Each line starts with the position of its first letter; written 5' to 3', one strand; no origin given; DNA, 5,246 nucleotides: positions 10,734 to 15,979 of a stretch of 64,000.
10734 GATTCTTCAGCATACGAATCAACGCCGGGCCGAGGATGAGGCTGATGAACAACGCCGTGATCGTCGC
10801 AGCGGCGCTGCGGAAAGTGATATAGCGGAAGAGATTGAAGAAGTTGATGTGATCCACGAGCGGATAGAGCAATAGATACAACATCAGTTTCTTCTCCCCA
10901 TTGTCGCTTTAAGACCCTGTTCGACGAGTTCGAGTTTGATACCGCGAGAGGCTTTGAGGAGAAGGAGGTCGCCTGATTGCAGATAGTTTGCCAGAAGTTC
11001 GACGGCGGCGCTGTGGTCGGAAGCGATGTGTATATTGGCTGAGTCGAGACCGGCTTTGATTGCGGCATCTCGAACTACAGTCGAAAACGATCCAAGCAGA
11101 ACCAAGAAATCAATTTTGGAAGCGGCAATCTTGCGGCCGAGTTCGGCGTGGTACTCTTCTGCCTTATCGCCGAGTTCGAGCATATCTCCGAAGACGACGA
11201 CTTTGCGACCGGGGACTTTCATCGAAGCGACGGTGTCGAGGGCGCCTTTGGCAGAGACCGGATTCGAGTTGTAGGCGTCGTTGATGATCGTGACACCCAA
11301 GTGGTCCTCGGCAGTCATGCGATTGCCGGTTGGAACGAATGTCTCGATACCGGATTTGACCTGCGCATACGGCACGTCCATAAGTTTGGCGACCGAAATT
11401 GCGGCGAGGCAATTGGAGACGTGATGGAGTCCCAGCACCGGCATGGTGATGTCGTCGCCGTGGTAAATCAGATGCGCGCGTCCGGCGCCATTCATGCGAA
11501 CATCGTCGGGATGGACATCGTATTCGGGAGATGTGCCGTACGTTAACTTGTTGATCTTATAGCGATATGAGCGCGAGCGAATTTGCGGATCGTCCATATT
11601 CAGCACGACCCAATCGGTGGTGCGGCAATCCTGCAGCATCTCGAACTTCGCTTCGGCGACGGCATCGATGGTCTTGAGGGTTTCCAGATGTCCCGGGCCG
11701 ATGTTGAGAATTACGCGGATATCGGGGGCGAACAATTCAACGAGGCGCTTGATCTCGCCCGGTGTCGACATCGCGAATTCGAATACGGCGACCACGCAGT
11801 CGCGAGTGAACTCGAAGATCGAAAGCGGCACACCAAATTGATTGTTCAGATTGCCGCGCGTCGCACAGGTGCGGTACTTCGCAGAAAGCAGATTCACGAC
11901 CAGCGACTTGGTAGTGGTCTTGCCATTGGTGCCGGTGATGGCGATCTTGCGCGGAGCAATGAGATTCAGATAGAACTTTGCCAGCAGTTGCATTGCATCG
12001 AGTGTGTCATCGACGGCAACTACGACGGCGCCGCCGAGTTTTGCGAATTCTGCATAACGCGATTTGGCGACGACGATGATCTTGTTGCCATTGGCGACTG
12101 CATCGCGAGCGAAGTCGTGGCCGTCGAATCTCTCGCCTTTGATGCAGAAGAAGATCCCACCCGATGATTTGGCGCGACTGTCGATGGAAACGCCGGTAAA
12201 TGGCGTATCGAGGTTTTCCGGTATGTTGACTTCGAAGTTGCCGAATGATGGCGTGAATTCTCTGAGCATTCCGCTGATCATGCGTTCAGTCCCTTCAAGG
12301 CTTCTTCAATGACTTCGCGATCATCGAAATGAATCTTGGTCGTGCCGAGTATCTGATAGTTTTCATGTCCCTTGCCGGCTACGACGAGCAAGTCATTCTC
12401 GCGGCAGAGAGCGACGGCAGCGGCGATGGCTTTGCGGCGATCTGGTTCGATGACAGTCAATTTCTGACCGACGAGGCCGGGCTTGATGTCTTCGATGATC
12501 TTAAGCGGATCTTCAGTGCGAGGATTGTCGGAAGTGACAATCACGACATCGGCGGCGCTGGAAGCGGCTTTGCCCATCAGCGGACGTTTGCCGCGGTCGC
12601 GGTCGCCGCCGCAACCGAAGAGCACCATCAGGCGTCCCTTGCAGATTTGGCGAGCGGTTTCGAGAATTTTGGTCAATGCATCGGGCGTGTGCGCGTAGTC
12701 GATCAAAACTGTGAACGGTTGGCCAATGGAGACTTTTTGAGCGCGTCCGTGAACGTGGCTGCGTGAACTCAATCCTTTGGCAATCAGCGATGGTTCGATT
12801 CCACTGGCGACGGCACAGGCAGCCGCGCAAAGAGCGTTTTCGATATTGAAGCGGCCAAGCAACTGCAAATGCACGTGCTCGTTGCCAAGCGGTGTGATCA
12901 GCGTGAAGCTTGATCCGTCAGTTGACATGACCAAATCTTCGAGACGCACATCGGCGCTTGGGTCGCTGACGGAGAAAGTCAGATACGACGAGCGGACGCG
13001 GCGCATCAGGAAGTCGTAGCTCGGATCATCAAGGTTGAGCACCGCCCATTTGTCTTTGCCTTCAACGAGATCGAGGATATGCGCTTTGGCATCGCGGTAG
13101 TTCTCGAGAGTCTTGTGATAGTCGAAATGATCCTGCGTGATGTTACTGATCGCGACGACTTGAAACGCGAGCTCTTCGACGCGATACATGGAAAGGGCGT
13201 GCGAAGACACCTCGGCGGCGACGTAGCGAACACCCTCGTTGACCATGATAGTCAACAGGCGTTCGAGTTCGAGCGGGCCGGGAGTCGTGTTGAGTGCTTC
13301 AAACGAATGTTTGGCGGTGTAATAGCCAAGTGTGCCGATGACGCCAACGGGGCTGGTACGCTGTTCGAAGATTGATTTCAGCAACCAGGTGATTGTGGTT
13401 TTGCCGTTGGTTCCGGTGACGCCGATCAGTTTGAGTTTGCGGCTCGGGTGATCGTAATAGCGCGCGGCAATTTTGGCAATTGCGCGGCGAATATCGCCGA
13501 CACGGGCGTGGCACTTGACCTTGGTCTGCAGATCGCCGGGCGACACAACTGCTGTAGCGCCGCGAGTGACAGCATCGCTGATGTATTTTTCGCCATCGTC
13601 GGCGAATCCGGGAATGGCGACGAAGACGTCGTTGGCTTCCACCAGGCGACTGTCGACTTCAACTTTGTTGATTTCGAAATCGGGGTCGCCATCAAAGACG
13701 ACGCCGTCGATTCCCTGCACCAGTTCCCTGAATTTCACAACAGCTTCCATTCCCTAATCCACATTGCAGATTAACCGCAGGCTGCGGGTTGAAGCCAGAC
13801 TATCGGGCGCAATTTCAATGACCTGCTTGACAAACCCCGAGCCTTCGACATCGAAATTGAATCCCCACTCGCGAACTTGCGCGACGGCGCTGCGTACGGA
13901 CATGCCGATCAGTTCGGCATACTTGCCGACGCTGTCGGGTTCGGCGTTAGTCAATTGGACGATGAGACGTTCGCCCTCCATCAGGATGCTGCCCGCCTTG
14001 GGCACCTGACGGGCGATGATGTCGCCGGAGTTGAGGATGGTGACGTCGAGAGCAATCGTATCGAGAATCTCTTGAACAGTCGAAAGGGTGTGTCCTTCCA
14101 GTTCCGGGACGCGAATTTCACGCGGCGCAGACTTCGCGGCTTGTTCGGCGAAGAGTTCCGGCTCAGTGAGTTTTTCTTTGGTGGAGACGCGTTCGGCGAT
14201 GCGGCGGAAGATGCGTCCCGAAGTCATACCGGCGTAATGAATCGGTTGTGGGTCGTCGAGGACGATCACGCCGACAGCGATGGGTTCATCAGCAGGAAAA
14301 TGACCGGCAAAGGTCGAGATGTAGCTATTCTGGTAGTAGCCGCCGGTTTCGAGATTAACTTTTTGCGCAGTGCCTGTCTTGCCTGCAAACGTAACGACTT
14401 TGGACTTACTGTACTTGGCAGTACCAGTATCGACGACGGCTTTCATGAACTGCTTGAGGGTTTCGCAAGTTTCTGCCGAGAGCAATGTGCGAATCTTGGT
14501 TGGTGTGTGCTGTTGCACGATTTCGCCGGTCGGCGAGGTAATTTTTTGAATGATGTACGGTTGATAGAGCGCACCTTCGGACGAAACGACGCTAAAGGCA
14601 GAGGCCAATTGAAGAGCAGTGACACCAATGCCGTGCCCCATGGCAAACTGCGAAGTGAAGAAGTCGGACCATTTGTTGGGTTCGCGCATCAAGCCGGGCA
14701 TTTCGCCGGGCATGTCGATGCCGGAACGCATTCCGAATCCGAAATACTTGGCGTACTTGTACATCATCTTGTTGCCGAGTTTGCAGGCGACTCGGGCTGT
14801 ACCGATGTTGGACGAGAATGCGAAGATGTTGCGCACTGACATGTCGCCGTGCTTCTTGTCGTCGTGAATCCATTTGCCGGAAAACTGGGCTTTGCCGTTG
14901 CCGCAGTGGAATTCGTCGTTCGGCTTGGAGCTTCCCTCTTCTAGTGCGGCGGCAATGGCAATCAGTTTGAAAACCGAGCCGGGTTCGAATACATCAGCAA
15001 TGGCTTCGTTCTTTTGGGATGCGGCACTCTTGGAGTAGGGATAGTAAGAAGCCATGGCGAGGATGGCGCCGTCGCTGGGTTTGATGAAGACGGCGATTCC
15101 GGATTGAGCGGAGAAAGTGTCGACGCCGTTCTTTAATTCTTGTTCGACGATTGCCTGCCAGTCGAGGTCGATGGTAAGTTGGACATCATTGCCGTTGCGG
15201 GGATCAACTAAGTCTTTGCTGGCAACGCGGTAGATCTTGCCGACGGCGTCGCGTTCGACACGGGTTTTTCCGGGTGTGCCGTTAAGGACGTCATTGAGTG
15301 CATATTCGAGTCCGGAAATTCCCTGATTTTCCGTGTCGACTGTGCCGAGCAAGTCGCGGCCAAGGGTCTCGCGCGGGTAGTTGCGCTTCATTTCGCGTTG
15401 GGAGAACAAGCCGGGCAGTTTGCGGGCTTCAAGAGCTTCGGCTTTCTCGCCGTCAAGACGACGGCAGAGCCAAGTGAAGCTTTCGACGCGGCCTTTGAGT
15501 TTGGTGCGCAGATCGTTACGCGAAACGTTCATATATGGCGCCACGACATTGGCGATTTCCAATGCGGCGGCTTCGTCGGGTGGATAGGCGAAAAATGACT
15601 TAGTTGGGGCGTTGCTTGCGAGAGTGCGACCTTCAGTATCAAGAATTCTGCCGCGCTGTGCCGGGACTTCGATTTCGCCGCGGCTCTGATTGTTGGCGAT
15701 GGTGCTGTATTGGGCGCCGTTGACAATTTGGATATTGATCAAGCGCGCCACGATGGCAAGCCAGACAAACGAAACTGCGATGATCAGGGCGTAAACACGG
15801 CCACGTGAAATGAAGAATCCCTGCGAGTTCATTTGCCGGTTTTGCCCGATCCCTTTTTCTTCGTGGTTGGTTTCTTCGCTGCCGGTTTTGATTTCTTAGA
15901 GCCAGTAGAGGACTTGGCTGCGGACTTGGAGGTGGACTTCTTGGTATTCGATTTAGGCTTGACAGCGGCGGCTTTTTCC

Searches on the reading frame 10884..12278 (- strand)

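Call 60: search_protein_families(library=pfam, proteins=[window:10884-12278:-], max_evalue=0.00001)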
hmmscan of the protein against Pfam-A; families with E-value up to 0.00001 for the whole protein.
window:10884-12278:- (464 aa): 3 families
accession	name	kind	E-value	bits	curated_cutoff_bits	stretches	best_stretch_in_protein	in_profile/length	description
PF08245.18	Mur_ligase_M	-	6.6e-41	140.9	24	1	114-297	1-200/200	Mur ligase middle domain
PF02875.26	Mur_ligase_C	-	1.1e-20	75.2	28.4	1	321-445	3-127/127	Mur ligase, glutamate ligase domain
PF01225.30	Mur_ligase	-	2.6e-09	37.8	21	1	27-100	2-91/95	Mur ligase family, catalytic domain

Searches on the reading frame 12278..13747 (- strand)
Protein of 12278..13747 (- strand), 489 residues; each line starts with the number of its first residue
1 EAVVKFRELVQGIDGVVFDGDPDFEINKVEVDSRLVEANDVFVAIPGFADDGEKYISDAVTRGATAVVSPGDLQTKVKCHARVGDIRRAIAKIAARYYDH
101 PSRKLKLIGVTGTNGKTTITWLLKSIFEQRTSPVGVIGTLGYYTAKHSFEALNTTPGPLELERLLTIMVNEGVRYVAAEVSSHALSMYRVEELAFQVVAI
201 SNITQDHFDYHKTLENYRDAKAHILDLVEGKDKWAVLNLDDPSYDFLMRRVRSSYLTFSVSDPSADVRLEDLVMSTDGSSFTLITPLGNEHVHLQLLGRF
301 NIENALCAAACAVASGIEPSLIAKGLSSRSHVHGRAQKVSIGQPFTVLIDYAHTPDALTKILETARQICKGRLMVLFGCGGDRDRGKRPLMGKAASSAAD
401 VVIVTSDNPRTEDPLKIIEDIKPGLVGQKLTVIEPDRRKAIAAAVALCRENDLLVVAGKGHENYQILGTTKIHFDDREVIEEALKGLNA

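Call 60: search_protein_families(library=pfam, proteins=[window:12278-13747:-], max_evalue=0.00001)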
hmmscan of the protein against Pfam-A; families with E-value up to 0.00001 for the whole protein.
window:12278-13747:- (489 aa): 2 families
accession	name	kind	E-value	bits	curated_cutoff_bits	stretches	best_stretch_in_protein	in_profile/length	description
PF08245.18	Mur_ligase_M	-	1.3e-50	172.6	24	1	110-312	1-200/200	Mur ligase middle domain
PF02875.26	Mur_ligase_C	-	3.1e-33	115.7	28.4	1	334-460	1-127/127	Mur ligase, glutamate ligase domain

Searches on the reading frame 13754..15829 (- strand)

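Call 60: search_protein_families(library=pfam, proteins=[window:13754-15829:-], max_evalue=0.00001)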
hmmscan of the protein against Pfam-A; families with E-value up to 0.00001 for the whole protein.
window:13754-15829:- (691 aa): 3 families
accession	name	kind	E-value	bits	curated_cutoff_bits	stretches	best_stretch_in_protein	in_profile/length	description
PF00905.27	Transpeptidase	-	1.9e-64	218.2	22.1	1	244-545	1-298/299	Penicillin binding protein transpeptidase domain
PF03717.20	PBP_dimer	-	2.7e-18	67.5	24.4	1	55-201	2-177/180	Penicillin-binding Protein dimerisation domain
PF03793.24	PASTA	-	1.9e-07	31.4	23.2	0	573-626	2-62/64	PASTA domain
